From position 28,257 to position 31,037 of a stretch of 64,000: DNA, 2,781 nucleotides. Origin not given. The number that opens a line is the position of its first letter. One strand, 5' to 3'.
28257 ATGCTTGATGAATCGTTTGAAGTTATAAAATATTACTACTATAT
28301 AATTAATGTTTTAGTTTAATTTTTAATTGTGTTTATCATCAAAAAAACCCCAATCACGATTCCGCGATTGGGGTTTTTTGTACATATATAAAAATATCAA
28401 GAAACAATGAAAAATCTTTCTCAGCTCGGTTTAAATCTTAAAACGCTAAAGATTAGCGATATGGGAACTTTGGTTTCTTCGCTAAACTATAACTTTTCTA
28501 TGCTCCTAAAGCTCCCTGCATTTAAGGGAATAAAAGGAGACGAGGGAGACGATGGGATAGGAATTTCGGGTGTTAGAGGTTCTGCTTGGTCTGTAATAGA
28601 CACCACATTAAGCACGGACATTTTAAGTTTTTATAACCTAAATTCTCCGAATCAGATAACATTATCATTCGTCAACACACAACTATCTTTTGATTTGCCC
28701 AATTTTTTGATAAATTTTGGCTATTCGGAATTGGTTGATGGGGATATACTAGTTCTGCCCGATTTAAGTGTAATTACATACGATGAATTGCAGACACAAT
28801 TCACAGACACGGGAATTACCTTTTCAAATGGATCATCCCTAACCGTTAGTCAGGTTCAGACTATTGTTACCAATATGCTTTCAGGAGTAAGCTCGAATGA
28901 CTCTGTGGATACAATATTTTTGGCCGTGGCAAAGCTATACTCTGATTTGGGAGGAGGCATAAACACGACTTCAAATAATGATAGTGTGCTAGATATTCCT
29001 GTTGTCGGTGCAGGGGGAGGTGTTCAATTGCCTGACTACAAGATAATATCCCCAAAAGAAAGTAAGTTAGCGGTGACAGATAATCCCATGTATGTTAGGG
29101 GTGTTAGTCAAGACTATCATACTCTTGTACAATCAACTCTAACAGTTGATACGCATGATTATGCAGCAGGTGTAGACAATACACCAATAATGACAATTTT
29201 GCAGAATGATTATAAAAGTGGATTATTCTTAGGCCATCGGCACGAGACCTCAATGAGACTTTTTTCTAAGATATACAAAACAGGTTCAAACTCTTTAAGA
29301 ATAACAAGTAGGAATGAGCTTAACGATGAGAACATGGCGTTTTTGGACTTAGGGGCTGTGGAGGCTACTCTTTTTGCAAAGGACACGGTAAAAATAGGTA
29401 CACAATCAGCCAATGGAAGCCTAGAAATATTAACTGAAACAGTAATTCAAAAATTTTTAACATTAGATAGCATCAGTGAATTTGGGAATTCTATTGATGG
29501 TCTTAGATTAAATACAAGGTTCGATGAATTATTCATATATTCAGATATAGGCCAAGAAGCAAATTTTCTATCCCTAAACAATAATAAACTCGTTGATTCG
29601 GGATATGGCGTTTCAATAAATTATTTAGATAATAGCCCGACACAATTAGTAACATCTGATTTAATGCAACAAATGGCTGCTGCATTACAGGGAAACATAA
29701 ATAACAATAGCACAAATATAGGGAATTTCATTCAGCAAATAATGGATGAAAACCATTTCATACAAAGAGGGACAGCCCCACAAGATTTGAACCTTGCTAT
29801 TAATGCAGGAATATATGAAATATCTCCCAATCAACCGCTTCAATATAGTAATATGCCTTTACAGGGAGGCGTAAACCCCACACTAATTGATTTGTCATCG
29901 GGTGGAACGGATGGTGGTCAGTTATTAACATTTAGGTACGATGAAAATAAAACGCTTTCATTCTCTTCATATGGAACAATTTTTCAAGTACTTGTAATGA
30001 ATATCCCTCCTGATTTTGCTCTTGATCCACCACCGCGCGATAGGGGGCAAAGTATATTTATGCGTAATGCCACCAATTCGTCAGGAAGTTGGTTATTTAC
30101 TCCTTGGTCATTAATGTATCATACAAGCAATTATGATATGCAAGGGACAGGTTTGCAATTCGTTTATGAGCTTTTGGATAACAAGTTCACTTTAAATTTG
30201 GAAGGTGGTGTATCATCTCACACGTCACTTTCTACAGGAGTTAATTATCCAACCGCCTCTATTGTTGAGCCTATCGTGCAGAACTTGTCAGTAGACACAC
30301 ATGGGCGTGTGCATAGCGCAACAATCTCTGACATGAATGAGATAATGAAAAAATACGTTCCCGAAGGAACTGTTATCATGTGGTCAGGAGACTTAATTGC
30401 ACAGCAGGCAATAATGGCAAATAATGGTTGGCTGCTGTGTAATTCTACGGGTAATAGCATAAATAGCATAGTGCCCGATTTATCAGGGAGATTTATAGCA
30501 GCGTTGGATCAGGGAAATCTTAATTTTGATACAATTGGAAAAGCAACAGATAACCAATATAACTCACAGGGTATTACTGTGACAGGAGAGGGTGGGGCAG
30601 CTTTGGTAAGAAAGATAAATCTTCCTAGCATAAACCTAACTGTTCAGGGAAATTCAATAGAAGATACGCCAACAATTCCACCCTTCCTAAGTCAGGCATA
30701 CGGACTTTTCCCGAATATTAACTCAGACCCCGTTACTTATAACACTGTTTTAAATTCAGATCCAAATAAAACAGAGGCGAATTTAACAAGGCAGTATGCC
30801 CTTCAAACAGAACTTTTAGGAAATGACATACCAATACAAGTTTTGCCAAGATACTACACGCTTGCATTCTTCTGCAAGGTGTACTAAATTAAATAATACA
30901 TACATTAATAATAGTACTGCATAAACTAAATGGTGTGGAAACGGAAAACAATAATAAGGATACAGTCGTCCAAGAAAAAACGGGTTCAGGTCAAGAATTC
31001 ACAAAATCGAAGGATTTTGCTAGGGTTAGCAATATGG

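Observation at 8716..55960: Phage-encoded LRR gene family (six copies, three loci) in birth-and-death evolution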

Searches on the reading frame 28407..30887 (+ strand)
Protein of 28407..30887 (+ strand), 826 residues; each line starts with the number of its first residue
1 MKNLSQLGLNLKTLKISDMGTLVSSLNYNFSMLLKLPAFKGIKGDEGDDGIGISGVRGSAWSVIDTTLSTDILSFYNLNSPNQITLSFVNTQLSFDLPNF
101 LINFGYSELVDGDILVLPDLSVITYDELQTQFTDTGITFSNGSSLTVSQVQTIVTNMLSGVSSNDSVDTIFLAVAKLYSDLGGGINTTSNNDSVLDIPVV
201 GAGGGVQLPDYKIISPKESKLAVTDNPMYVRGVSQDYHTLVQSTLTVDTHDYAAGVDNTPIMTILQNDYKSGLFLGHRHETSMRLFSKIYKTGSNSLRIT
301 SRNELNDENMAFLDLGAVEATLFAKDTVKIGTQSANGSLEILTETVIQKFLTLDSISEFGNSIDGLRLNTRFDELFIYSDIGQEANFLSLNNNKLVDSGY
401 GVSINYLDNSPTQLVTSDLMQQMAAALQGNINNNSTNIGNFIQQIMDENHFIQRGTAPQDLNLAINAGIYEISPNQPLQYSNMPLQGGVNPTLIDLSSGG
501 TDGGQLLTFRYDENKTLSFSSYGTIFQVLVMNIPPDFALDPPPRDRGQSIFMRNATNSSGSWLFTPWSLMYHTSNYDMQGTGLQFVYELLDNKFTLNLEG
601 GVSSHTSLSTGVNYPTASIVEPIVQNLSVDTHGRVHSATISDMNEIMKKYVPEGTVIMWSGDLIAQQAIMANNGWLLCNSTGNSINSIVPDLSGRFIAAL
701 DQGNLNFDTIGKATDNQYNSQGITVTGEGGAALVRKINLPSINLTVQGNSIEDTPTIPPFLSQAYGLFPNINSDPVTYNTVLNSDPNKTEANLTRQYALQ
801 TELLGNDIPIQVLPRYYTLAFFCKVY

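Call 12: search_protein_families(library=phrogs, proteins=[window:28407-30887:+], max_evalue=0.00001)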
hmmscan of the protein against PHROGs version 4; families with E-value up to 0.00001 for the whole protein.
window:28407-30887:+ (826 aa): 2 families
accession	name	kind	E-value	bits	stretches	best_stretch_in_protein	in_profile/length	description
phrog_8763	-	tail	5.1e-56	191.4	1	1-330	1-326/1024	tail protein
phrog_1800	-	tail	4.6e-08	33.4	1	615-824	354-544/545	tail collar fiber protein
